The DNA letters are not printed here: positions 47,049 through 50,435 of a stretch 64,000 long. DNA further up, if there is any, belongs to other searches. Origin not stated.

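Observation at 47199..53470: Low-GC island with an oversized Type III-like Mod/Res pair carrying unassigned extra domains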

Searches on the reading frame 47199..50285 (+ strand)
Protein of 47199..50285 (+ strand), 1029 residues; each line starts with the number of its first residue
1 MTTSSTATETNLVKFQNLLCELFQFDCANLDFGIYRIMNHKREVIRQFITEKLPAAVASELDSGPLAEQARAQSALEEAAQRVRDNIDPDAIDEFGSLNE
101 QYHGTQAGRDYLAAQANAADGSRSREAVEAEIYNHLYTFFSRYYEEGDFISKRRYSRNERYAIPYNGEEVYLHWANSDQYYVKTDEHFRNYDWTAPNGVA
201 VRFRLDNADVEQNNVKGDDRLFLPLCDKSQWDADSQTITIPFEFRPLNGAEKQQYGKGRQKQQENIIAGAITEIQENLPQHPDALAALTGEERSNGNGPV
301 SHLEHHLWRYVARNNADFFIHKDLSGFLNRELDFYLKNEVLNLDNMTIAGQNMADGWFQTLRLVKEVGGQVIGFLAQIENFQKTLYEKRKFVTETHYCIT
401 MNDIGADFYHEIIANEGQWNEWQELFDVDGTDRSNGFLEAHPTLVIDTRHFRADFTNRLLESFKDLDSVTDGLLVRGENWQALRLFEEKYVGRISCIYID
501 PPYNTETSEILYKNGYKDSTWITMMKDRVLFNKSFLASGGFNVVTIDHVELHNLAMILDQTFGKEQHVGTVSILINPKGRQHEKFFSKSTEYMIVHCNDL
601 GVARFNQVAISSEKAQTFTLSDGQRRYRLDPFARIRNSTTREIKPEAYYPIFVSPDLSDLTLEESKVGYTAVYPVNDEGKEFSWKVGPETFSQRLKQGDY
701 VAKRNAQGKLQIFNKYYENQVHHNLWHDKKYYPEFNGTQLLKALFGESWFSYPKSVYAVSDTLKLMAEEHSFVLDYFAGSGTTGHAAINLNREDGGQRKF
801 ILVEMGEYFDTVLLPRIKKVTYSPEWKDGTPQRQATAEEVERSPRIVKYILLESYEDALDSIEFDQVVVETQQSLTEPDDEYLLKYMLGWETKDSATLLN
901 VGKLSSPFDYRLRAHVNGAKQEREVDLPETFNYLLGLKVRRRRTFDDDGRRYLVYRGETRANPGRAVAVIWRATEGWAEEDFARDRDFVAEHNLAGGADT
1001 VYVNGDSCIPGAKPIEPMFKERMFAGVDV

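Call 5: search_protein_families(library=pfam, proteins=[window:47199-50285:+], max_evalue=0.1)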
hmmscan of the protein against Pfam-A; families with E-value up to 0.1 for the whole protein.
window:47199-50285:+ (1029 aa): 3 families
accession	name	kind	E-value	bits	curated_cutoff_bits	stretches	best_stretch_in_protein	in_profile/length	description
PF01555.25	N6_N4_Mtase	-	6e-19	69.3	26.7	1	494-808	1-214/221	DNA methylase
PF03602.21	Cons_hypoth95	-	0.016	15.3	24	0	492-508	112-128/182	Conserved hypothetical protein 95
PF19809.4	DUF6292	-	0.045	14.5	27.1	0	950-988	25-64/88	Family of unknown function (DUF6292)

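Call 6: search_protein_families(library=padloc, proteins=[window:47199-50285:+], max_evalue=0.1)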
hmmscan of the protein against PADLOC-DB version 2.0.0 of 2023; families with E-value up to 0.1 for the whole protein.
window:47199-50285:+ (1029 aa): 30 families (the best 25 are shown)
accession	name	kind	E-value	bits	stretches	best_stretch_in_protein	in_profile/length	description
PDLC03646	MTase_III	-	3.7e-178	592.5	1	18-1012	10-1025/1057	Type III methyltransferase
PDLC03638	MTase_III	-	4.4e-77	258.1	2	308-942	211-793/816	Type III methyltransferase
PDLC03634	MTase_III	-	1.8e-58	196.9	2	513-810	165-449/621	Type III methyltransferase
PDLC03644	MTase_III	-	2.5e-52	176.4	1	454-821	18-397/542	Type III methyltransferase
PDLC03641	MTase_III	-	7.8e-49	164.8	2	516-808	179-449/657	Type III methyltransferase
PDLC03636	MTase_III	-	1.2e-43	147.8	1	464-821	38-409/575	Type III methyltransferase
PDLC03635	MTase_III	-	5.5e-42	142.3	1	468-820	215-575/708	Type III methyltransferase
PDLC03642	MTase_III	-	1.5e-38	130.8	2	473-635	84-253/528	Type III methyltransferase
PDLC03640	MTase_III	-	5.9e-35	118.7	1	468-821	40-447/654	Type III methyltransferase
PDLC03645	MTase_III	-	5.5e-34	115.3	2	474-654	142-325/709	Type III methyltransferase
PDLC03639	MTase_III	-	4.1e-26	89.5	2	736-805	410-479/639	Type III methyltransferase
PDLC03637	MTase_III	-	2.9e-24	83.6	1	470-808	120-456/513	Type III methyltransferase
PDLC03354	MTase_II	-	6.3e-17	59.7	2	472-631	61-242/425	Type II methyltransferase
PDLC03278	MTase_II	-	6.6e-17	60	2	493-597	20-120/390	Type II methyltransferase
PDLC03643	MTase_III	-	2.9e-15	54.3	1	712-807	175-268/465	Type III methyltransferase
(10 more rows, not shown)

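Call 7: search_protein_families(library=ncbifam, proteins=[window:47199-50285:+], max_evalue=0.1)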
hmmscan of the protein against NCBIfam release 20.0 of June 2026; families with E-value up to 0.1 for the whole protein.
window:47199-50285:+ (1029 aa): 3 families
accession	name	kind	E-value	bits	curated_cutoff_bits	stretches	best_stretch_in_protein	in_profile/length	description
NF050803.1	DnaMtaseCcrMCaul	equivalog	0.0021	17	830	1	766-827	202-257/350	adenine-specific DNA-methyltransferase CcrM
TIGR00095.1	TIGR00095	equivalog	0.0081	15.8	117.5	0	476-512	108-143/194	16S rRNA (guanine(966)-N(2))-methyltransferase RsmD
NF008572.0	PRK11524.1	equivalog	0.018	14.2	292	0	767-820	212-259/294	adenine-specific DNA-methyltransferase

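Call 8: search_solved_structures(query=window:47199-50285:+, max_evalue=1, show_alignments=1)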
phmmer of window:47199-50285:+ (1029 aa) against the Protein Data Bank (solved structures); distinct sequences matched with E-value up to 1: 3.
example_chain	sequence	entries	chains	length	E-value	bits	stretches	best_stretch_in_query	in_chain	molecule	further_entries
7dsu_A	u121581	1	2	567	1.4e-30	109.3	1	466-807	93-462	Mbo45V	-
6k0w_B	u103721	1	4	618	4.4e-21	77.9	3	725-808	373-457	Adenine specific DNA methyltransferase (Mod)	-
4zcf_A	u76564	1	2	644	1.1e-18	69.9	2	509-807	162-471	Restriction endonuclease EcoP15I, modification subunit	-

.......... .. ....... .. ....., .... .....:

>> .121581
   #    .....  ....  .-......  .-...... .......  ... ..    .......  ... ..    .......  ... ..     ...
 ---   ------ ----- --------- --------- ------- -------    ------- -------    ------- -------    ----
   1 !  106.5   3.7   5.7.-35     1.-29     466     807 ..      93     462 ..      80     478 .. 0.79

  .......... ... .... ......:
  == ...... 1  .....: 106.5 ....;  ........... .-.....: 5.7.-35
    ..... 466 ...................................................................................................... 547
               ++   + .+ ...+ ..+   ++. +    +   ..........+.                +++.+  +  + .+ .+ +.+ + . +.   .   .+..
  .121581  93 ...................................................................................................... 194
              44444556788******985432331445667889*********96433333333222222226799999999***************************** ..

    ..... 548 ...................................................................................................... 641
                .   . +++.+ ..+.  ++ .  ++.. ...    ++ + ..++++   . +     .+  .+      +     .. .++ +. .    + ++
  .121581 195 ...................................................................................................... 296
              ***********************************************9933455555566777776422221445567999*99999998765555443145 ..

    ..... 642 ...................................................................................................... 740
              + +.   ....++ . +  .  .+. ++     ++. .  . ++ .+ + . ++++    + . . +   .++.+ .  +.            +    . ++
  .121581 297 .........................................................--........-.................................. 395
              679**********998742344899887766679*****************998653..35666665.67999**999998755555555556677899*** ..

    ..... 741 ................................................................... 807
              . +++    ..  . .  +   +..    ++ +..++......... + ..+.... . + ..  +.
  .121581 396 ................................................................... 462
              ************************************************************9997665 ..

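Call 11: find_homologous_proteins(query=window:47199-50285:+, max_evalue=0.00001)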
Query window:47199-50285:+ (1029 aa): 7919 proteins with E <= 0.00001 among 8000 candidates; the best 120 are listed.
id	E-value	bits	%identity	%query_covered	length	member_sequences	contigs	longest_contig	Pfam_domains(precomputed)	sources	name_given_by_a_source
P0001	0.0e+0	2398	100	100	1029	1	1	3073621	PF01555.25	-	-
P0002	0.0e+0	1776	75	100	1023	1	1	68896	PF01555.25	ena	-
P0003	0.0e+0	1500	65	100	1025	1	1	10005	PF01555.25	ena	-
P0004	0.0e+0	1496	66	100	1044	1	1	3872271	PF01555.25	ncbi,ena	-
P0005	0.0e+0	1459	65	100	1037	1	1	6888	PF01555.25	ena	-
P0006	0.0e+0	1413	62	100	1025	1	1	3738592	PF01555.25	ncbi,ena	-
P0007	0.0e+0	1365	59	100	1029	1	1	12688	PF01555.25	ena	-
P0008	0.0e+0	1364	59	99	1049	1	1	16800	PF01555.25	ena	-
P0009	0.0e+0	1346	59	100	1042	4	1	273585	PF01555.25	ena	-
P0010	0.0e+0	1345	59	100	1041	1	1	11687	PF01555.25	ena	-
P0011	0.0e+0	1345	59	100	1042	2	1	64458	PF01555.25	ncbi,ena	-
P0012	0.0e+0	1344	59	99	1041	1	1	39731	PF01555.25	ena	-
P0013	0.0e+0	1331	58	100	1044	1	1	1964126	PF01555.25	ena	-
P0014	0.0e+0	1327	59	100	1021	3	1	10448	PF01555.25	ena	-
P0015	0.0e+0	1324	59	100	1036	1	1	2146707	PF01555.25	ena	-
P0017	0.0e+0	1321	58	100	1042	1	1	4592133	PF01555.25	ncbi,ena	-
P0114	0.0e+0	1210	55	100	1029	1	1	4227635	PF01555.25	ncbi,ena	-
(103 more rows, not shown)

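Call 15: find_encoding_contigs(protein=P0004, flank=8000, max_places=3)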
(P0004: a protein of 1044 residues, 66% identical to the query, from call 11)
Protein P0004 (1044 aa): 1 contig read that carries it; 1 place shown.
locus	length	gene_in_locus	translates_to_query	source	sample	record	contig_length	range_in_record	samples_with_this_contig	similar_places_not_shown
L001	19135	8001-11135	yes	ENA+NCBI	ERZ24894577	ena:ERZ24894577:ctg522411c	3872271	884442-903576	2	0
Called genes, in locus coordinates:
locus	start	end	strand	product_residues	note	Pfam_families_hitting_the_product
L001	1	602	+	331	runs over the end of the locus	PF01509:TruB_N, PF16198:TruB_C_2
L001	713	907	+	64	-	-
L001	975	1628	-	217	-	PF01726:LexA_DNA_bind, PF00717:Peptidase_S24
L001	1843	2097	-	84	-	PF01649:Ribosomal_S20p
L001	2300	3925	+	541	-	PF00118:Cpn60_TCP1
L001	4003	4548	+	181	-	PF22769:DCD, PF00692:dUTPase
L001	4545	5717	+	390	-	PF08331:QueG_DUF1730, PF13484:Fer4_16, PF13646:HEAT_2, PF03130:HEAT_PBS (faint)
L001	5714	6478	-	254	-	-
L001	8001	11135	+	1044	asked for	PF01555:N6_N4_Mtase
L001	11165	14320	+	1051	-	PF04851:ResIII, PF18766:SWI2_SNF2 (weak)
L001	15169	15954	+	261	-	PF05690:ThiG, PF00977:His_biosynth (faint), PF04131:NanE (faint)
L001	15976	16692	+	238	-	PF02581:TMP-TENI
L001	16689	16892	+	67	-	PF02597:ThiS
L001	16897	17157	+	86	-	-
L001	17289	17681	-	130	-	PF01042:Ribonuc_L-PSP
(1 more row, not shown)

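Call 16: find_encoding_contigs(protein=P0017, flank=8000, max_places=3)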
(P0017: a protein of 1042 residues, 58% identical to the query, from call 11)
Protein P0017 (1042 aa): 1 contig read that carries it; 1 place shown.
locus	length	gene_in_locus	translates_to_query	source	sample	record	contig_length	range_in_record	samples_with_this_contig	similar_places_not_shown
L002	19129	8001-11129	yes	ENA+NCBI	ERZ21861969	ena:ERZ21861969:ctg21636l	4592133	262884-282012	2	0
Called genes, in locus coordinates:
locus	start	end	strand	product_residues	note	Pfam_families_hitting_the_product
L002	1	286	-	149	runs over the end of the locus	-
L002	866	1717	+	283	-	-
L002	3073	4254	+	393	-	PF19575:HTH_58 (faint), PF04545:Sigma70_r4 (faint), PF12802:MarR_2 (faint), PF12844:HTH_19 (faint), PF13384:HTH_23 (faint), PF01381:HTH_3 (weak), PF13560:HTH_31, PF01381:HTH_3 (weak), +8 more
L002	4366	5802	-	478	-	-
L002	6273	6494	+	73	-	-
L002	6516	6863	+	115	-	-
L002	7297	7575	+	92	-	PF05015:HigB-like_toxin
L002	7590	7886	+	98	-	PF13560:HTH_31 (faint), PF01381:HTH_3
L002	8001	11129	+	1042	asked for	PF01555:N6_N4_Mtase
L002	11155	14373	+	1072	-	PF04851:ResIII, PF18766:SWI2_SNF2 (weak)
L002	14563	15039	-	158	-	PF00515:TPR_1 (faint), PF07719:TPR_2 (faint), PF13371:TPR_9 (faint), PF13428:TPR_14 (faint), PF13432:TPR_16 (faint), PF14559:TPR_19 (faint), PF13431:TPR_17 (faint), PF07721:TPR_4 (faint), +2 more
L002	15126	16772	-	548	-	-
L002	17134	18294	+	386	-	PF07508:Recombinase, PF13408:Zn_ribbon_recom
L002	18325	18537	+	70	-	-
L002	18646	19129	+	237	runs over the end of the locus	PF00589:Phage_integrase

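Call 17: list_cluster_members(proteins=[P0004, P0006, P0017, P0124, P0127, P0133, P0229, P0213])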
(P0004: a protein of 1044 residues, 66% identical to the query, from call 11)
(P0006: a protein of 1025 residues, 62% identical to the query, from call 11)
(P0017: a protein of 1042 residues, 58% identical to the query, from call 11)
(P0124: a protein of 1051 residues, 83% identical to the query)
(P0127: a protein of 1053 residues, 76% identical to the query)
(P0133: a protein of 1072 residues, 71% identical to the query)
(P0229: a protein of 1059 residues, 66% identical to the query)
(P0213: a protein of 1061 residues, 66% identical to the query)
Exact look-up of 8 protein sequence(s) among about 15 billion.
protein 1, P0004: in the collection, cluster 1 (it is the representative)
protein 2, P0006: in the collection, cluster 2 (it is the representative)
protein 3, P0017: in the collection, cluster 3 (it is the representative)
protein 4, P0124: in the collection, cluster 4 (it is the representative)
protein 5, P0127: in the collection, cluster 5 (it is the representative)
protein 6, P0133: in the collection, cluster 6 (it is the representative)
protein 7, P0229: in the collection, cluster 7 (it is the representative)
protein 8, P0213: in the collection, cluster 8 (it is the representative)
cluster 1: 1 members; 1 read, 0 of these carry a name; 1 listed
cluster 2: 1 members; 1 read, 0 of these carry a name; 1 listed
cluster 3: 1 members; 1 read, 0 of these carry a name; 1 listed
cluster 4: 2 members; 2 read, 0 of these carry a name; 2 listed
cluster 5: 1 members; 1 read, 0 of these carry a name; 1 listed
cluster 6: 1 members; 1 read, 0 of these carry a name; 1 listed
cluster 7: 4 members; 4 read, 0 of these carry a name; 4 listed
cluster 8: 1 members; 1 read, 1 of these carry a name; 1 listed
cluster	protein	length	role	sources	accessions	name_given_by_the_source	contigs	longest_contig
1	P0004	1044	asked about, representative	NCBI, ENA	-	-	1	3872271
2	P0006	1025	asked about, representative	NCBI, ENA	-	-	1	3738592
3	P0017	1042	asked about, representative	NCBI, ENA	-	-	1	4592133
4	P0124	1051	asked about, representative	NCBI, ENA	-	-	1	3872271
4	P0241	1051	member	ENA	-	-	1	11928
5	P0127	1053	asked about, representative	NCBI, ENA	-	-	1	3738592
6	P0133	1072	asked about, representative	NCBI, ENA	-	-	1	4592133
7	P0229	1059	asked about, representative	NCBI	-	-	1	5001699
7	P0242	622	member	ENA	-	-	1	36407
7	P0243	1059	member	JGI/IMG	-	-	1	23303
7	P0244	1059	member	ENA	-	-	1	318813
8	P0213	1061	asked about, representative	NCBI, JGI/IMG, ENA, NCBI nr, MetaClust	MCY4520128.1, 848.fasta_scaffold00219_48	MAG: DEAD/DEAH box helicase family protein [Caldilineaceae bacterium] | DEAD/DEAH box helicase family protein [Caldilineaceae bacterium] | \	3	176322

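Call 27: search_solved_structures(query=A1, max_evalue=1)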
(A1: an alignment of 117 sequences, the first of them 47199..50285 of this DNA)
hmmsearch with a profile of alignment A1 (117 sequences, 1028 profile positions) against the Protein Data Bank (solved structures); distinct sequences matched with E-value up to 1: 11.
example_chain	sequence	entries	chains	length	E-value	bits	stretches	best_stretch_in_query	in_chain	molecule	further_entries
7dsu_A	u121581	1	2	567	5.1e-53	183.8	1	460-805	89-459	Mbo45V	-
6k0w_B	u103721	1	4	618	2.2e-46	161.9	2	515-808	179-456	Adenine specific DNA methyltransferase (Mod)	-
4zcf_A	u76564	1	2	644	1.1e-40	143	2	510-808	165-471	Restriction endonuclease EcoP15I, modification subunit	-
5hfj_A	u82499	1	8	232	5.2e-06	28.2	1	745-801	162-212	Adenine specific DNA methyltransferase (DpnA)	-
5hek_A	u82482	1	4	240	5.9e-06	28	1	745-801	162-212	Adenine specific DNA methyltransferase (DpnA)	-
1g60_A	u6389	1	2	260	5.1e-05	24.9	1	741-793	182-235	Adenine-specific Methyltransferase MboIIA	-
1eg2_A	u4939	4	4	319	0.0024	19.4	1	749-793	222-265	MODIFICATION METHYLASE RSRI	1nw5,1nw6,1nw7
1nw8_A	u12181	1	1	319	0.0031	19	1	749-793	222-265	MODIFICATION METHYLASE RSRI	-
6pbd_A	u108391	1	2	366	0.12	13.8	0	472-603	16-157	Modification methylase CcrMI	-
8s9m_A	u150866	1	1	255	0.19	13.1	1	757-794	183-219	DNA cytosine-N4 methyltransferase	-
8s9n_A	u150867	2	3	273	0.19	13.1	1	757-794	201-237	DNA cytosine-N4 methyltransferase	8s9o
